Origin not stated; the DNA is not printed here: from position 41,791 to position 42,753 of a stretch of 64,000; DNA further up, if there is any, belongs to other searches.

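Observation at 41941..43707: Divergently paired haem-oxygenase-fold di-iron oxidase (CADD/PqqC/TenA-like) and membrane di-iron desaturase-like enzyme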

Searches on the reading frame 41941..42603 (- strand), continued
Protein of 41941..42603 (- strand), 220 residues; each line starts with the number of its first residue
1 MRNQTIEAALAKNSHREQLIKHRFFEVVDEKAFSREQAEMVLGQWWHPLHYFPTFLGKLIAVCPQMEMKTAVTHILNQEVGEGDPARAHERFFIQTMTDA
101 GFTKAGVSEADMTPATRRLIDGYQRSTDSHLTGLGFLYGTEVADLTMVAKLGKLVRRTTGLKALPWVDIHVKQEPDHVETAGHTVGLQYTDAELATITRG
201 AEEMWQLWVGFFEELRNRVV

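Call 11: find_encoding_contigs(protein=P0023, flank=8000, max_places=3)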
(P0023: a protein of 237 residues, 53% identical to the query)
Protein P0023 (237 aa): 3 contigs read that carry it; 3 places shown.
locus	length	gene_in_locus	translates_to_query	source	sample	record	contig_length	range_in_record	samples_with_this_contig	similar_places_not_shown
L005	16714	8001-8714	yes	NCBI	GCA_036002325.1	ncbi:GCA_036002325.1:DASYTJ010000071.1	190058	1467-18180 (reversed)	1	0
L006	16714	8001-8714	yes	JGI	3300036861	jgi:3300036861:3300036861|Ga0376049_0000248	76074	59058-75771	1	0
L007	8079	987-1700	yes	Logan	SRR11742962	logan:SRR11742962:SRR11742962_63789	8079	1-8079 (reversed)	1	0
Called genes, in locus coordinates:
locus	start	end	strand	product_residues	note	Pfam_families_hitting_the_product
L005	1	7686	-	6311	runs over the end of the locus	PF00501:AMP-binding, PF23024:AMP-dom_DIP2-like, PF00550:PP-binding, PF00668:Condensation, PF00501:AMP-binding, PF00550:PP-binding, PF00668:Condensation, PF13193:AMP-binding_C, +22 more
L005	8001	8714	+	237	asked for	PF03070:TENA_THI-4 (weak), PF14518:Haem_oxygenas_2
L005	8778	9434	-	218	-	PF00756:Esterase (weak), PF02230:Abhydrolase_2, PF00561:Abhydrolase_1 (faint), PF12146:Hydrolase_4 (faint), PF01738:DLH (faint), PF00326:Peptidase_S9 (faint)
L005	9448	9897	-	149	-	PF01850:PIN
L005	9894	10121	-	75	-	-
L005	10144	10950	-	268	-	PF01416:PseudoU_synth_1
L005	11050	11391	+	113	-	PF19135:DUF5818 (weak)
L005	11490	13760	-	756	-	PF04389:Peptidase_M28, PF01546:Peptidase_M20 (faint)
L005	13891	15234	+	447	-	PF00437:T2SSE, PF13191:AAA_16 (weak), PF13401:AAA_22 (faint)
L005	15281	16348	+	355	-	PF00437:T2SSE, PF13191:AAA_16 (weak), PF13401:AAA_22 (faint)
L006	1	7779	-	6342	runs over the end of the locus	PF00501:AMP-binding, PF23024:AMP-dom_DIP2-like, PF00550:PP-binding, PF00668:Condensation, PF00501:AMP-binding, PF00550:PP-binding, PF13193:AMP-binding_C, PF00668:Condensation, +22 more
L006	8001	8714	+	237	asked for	PF03070:TENA_THI-4 (weak), PF14518:Haem_oxygenas_2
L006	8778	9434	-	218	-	PF00756:Esterase (weak), PF02230:Abhydrolase_2, PF00561:Abhydrolase_1 (faint), PF12146:Hydrolase_4 (faint), PF01738:DLH (faint), PF00326:Peptidase_S9 (faint)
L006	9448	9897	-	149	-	PF01850:PIN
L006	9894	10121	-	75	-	-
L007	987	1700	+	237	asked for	PF03070:TENA_THI-4 (weak), PF14518:Haem_oxygenas_2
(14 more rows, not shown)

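Call 15: find_related_loci(query=A1, collection=genome_contigs, flank=10000)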
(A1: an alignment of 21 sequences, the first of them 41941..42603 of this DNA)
Query A1 (220 aa) in genome_contigs; peptide patterns used: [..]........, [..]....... (x = any residue, [..] = any of these).
117 stretches matched a pattern; 103 encode a relative of the query (tblastn E <= 1e-3); the best 80 are kept; 80 distinct loci.
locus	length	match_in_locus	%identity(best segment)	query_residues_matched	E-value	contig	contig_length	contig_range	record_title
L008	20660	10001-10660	100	1-220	6e-150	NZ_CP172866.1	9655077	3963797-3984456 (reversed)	Corallococcus coralloides strain KYC2213 chromosome, complete genome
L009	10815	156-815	98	1-220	2e-146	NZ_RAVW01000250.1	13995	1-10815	Corallococcus exercitus strain AB043A NODE_250_13995_cov_10.0289_ID_16873, whole genome shotgun sequence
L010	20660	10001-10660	97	1-220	3e-146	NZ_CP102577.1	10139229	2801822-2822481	Corallococcus exercitus strain SDU142 chromosome, complete genome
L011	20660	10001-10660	97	1-220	4e-146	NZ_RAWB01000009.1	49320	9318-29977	Corallococcus llansteffanensis strain CA051B NODE_9_49320_cov_12.0994, whole genome shotgun sequence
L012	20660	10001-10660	97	1-220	3e-145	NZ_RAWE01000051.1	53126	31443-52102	Corallococcus carmarthensis strain CA043D NODE_51_53126_cov_27.9768_ID_10681, whole genome shotgun sequence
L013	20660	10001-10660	96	1-220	5e-145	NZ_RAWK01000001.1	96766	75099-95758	Corallococcus aberystwythensis strain AB050A NODE_1_96766_cov_20.8719_ID_11439, whole genome shotgun sequence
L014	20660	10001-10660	96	1-220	1e-144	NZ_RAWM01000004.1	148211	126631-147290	Corallococcus interemptor strain AB047A NODE_4_148211_cov_67.6457_ID_7927, whole genome shotgun sequence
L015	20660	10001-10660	96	1-220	3e-144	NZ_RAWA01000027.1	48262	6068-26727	Corallococcus sp. CA053C NODE_27_48262_cov_21.9303, whole genome shotgun sequence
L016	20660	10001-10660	95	1-220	1e-144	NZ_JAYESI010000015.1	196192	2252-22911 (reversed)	Corallococcus sp. RDP092CA NODE_15_length_196192_cov_16.345069, whole genome shotgun sequence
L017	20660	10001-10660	87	1-220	7e-133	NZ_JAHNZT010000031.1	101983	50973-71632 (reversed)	Citreicoccus inhibens strain M34 NODE_31_length_101983_cov_18.155406, whole genome shotgun sequence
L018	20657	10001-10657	81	1-219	3e-126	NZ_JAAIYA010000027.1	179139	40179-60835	Pyxidicoccus caerfyrddinensis strain CA032A NODE_27_length_179139_cov_18.8187, whole genome shotgun sequence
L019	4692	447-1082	55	6-217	1e-77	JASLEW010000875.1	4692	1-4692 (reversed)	MAG: Thermoanaerobaculia bacterium isolate SHSU.bins.256 k141_1731905, whole genome shotgun sequence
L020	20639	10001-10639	55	4-216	2e-77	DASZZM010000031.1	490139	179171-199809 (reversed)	MAG TPA_asm: Thermoanaerobaculia bacterium isolate SMAG_U6236 k141_122350, whole genome shotgun sequence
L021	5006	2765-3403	54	3-215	1e-76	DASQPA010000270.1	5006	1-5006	MAG TPA_asm: Thermoanaerobaculia bacterium isolate SMAG_U10817 k141_2510118, whole genome shotgun sequence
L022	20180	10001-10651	53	1-217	7e-76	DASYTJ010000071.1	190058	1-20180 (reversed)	MAG TPA_asm: Thermoanaerobaculia bacterium isolate SMAG_U4564 k141_1583489, whole genome shotgun sequence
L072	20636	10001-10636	50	5-215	1e-67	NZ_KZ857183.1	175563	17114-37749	Dyella tabacisoli strain L4-6 L4-6_Scaffold11, whole genome shotgun sequence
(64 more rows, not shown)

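Call 21: search_solved_structures(query=A1, max_evalue=10, show_alignments=2)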
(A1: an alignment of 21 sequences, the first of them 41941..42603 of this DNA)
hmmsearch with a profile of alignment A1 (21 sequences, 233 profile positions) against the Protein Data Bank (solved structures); distinct sequences matched with E-value up to 10: 15.
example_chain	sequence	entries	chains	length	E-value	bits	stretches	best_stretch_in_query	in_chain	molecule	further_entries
7twa_A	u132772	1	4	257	2.8e-09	40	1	18-191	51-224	4-chloro-allylglycine synthase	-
9pj4_A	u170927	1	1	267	5.1e-07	32.6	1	6-228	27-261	4-aminobenzoate synthase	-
1rcw_A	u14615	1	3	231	5.9e-05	25.9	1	9-138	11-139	CT610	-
8va9_A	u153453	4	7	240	6.8e-05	25.6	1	9-138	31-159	4-aminobenzoate synthase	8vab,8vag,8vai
3dde_A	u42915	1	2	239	0.00013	24.7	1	86-207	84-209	TENA/THI-4 protein, Domain of Unknown Function with a Heme Oxygenase-like Fold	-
3bjd_A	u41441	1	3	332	0.00083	22.1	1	4-141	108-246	Putative 3-oxoacyl-(acyl-carrier-protein) synthase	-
8w1q_A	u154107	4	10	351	0.00096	21.9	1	4-141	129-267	Pyrroloquinoline quinone (Coenzyme PQQ) biosynthesis protein C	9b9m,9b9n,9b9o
9j27_A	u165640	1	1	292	0.25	14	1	160-214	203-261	SaPolF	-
9pj2_A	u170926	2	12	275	0.27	13.9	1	159-213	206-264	Putative molybdopterin oxidoreductase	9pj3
9j3v_A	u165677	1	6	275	0.27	13.9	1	159-213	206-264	Putative molybdopterin oxidoreductase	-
9prr_A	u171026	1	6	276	0.27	13.8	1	159-213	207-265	PolF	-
9mri_A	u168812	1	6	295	0.31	13.7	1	159-213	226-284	Metal-bound non-heme metalloenzyme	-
9j28_A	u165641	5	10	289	0.62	12.7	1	161-221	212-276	SzPolF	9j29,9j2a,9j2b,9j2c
1z72_A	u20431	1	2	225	0.88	12.2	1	15-76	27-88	transcriptional regulator, putative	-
3ehe_A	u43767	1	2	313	1.3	11.6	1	153-207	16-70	UDP-glucose 4-epimerase (GalE-1)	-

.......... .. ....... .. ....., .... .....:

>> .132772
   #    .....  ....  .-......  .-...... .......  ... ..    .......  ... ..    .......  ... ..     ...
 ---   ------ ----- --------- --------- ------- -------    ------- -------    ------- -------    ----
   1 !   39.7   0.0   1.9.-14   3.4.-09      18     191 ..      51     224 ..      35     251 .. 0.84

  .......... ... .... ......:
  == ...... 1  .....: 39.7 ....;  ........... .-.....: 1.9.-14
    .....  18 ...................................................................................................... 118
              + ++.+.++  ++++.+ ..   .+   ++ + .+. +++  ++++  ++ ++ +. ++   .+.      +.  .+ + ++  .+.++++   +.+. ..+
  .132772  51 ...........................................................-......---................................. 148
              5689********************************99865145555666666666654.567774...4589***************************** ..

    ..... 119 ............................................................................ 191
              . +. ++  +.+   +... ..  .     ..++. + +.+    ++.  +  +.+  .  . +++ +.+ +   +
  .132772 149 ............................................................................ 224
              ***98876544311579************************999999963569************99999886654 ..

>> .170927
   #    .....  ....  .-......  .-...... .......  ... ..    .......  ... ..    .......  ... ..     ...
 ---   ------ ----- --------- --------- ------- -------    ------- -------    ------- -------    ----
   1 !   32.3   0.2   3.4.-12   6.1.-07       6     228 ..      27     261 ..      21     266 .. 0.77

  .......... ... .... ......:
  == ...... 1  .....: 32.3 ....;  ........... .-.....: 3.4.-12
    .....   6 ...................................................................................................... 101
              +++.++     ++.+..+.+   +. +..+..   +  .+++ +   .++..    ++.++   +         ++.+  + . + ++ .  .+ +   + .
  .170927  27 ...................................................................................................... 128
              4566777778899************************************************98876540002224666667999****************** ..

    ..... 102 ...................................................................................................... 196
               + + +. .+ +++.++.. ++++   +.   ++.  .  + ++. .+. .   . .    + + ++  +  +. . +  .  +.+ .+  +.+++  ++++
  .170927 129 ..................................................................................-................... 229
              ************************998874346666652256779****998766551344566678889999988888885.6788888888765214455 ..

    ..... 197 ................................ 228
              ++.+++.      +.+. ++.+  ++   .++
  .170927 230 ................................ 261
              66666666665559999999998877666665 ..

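Call 40: predict_structure(alignment_id=A1)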
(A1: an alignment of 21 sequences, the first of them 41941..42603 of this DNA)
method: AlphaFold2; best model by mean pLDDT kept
length: 220 residues; sequences in the alignment: 21
mean_pLDDT: 80.5   pTM: 0.81
mean pLDDT of the five models: 80.5, 80.4, 79.8, 75.9, 75.5
residues with pLDDT >= 90: 77; 70-90: 90; 50-70: 46; < 50: 7
segments of 3 or more residues with pLDDT < 50: 1-3
pLDDT, mean of each block of 10 residues (from residue 1): 62 86 92 93 90 79 65 54 63 86 92 95 88 85 80 91 78 57 59 89 94 94
secondary structure, 60 per line:
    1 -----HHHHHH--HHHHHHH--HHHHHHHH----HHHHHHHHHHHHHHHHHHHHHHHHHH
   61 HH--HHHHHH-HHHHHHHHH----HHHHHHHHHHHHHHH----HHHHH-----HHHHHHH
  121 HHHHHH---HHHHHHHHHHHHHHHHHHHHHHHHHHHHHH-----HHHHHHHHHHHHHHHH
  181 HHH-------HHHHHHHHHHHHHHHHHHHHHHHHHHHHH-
elements in order: H6-11 H14-20 H23-30 H35-62 H65-70 H72-80 H85-99 H104-108 H114-126 H130-159 H165-183 H191-219

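Call 44: fold_search(model_id=the predicted structure, library=pdb)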
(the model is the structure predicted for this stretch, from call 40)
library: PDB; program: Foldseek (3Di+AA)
matches with E <= 10: 365; with E <= 0.001: 11
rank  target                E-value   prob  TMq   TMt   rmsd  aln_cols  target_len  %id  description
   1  7twa_C                6.8e-05  1.00  0.75  0.75   4.1       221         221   21  Crystal structure of apo BesC from Streptomyces cattleya (released 2022-04-13)
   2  7twa_D                9.4e-05  1.00  0.71  0.70   4.4       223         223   21  Crystal structure of apo BesC from Streptomyces cattleya (released 2022-04-13)
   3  7twa_B                1.3e-04  1.00  0.73  0.72   4.2       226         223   22  Crystal structure of apo BesC from Streptomyces cattleya (released 2022-04-13)
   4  7twa_A                1.3e-04  1.00  0.71  0.70   4.5       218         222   20  Crystal structure of apo BesC from Streptomyces cattleya (released 2022-04-13)
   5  3b5p                  3.2e-04  1.00  0.74  0.71   4.1       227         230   15  Crystal structure of a cadd-like protein of unknown function (npun_f6505) from nostoc punctiforme pcc 73102 at 2.00 A re (released 2007-11-13)
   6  3b5o                  3.7e-04  1.00  0.70  0.68   4.6       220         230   14  CRYSTAL STRUCTURE OF A CADD-LIKE PROTEIN OF UNKNOWN FUNCTION (NPUN_F6505) FROM NOSTOC PUNCTIFORME PCC 73102 AT 1.35 A RE (released 2007-11-13)
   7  8va9_A                4.4e-04  1.00  0.72  0.73   3.6       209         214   16  Crystal structure of FeII/MnII CtCADD from Chlamydia trachomatis (released 2024-11-06)
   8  9pj2_B                7.2e-04  1.00  0.73  0.60   4.8       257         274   16  Crystal structure of non-haem diiron azetidine synthase from Streptomyces cacaoi var. asoensis complexed with iron, L- (released 2025-12-24)
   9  1rcw_A                7.6e-04  1.00  0.73  0.75   3.4       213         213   15  Crystal structure of CT610 from Chlamydia trachomatis (released 2004-05-04)
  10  9j3v_D                9.1e-04  1.00  0.73  0.63   4.9       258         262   15  Fe2+/Fe2+ PolF-L-isoleucine complex (released 2025-10-08)
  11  9j3v_A                9.5e-04  1.00  0.74  0.62   5.1       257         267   16  Fe2+/Fe2+ PolF-L-isoleucine complex (released 2025-10-08)
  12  1rcw_B                1.0e-03  1.00  0.74  0.75   3.5       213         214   15  Crystal structure of CT610 from Chlamydia trachomatis (released 2004-05-04)
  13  9pj2_E                1.2e-03  1.00  0.71  0.60   5.2       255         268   15  Crystal structure of non-haem diiron azetidine synthase from Streptomyces cacaoi var. asoensis complexed with iron, L- (released 2025-12-24)
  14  9j28_A                1.2e-03  1.00  0.73  0.63   4.2       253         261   17  Fe2+-SzPolF-2 complex (released 2025-10-08)
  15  9j29_A                1.4e-03  1.00  0.70  0.60   4.9       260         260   18  Fe/Fe-SzPolF-POIA complex (released 2025-10-08)
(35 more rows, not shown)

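Call 45: search_protein_families(library=pfam, proteins=[L072:2104-3963:-, L072:4554-6269:+, L072:5969-7186:+, L072:7189-8256:+, L072:8174-9067:+, L072:9000-9950:+, L072:10648-17727:+, L072:17966-19603:+, L072:19539-20633:-], max_evalue=0.0001)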
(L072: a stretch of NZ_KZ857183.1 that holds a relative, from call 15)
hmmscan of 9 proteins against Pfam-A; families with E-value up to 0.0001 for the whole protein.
L072:2104-3963:- (619 aa): 1 family
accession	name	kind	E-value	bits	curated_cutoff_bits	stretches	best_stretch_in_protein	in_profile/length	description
PF09299.17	Mu-transpos_C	-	2e-07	31.3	21.7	1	464-517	2-53/61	Mu transposase, C-terminal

L072:4554-6269:+ (571 aa): 2 families
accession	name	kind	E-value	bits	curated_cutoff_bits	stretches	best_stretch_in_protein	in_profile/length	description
PF01041.23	DegT_DnrJ_EryC1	-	4.6e-55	187.7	19.8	1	195-543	25-359/360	DegT/DnrJ/EryC1/StrS aminotransferase family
PF00155.27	Aminotran_1_2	-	9e-07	28.8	19.7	1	188-289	35-152/361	Aminotransferase class I and II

L072:5969-7186:+ (405 aa): 1 family
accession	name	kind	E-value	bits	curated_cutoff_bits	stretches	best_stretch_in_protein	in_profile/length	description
PF05065.19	Phage_capsid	-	4.5e-10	39.8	24.2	1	170-396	22-272/280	Phage capsid family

L072:7189-8256:+ (355 aa): 2 families
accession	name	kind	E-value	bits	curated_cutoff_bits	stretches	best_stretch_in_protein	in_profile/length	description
PF13469.12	Sulfotransfer_3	-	2.6e-08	34.8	27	1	10-231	6-211/216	Sulfotransferase family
PF00685.33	Sulfotransfer_1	-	5.9e-06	26.3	22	1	153-234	90-183/255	Sulfotransferase domain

L072:8174-9067:+ (297 aa): 4 families
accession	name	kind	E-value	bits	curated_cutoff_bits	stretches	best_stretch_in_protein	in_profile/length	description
PF13561.12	adh_short_C2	-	3.8e-44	151.5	27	1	37-277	6-234/236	Enoyl-(Acyl carrier protein) reductase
PF00106.31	adh_short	-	9.2e-36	123.6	26.6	1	28-218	1-190/195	short chain dehydrogenase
PF08659.16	KR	-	2.3e-07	31.4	22.6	1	30-110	3-86/180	KR domain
PF23441.1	SDR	-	3.2e-07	30.4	27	1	27-278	7-255/258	SDR-like rossmann domain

L072:9000-9950:+ (316 aa): 7 families
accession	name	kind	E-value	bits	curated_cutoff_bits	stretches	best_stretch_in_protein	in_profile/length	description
PF08241.18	Methyltransf_11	-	3e-20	73.1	21.2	1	106-206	1-95/95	Methyltransferase domain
PF13649.12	Methyltransf_25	-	4.9e-20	72.5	27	1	105-202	1-97/97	Methyltransferase domain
PF13847.12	Methyltransf_31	-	1e-19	71.1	27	1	101-210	3-113/145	Methyltransferase domain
PF13489.12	Methyltransf_23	-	3.3e-14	53.4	27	1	83-251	7-162/164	Methyltransferase domain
PF01209.24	Ubie_methyltran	-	2.8e-13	50.2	20.1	1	101-219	47-164/233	ubiE/COQ5 methyltransferase family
PF02353.26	CMAS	-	4.8e-11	42.9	27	1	45-266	7-228/273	Mycolic acid cyclopropane synthetase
PF08242.18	Methyltransf_12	-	2.7e-10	41.3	30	1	106-204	1-98/98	Methyltransferase domain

L072:10648-17727:+ (2359 aa): 6 families
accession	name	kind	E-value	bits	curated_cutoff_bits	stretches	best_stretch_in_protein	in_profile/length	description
PF00668.25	Condensation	-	1.6e-200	667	30.6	2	1079-1512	3-455/456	Condensation domain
PF00501.34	AMP-binding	-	2.3e-160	534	29.9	2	1532-1863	1-384/384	AMP-binding enzyme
PF00550.31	PP-binding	-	8.5e-32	109.7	20.8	2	995-1056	2-65/67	Phosphopantetheine attachment site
PF00975.26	Thioesterase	-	5.5e-24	86.1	26.4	1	2106-2336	2-214/226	Thioesterase domain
PF13193.12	AMP-binding_C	-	8.3e-23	81.6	24.5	2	896-969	1-76/76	AMP-binding enzyme C-terminal domain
PF00561.26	Abhydrolase_1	-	2.7e-05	24.4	25.8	1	2105-2226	1-117/245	alpha/beta hydrolase fold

L072:17966-19603:+ (545 aa): 2 families
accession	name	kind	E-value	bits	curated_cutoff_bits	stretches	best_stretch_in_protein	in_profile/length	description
PF00501.34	AMP-binding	-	7.6e-73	245.9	29.9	1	33-404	2-384/384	AMP-binding enzyme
PF13193.12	AMP-binding_C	-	1.1e-13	52.4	24.5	1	455-530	1-76/76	AMP-binding enzyme C-terminal domain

L072:19539-20633:- (364 aa): 0 families
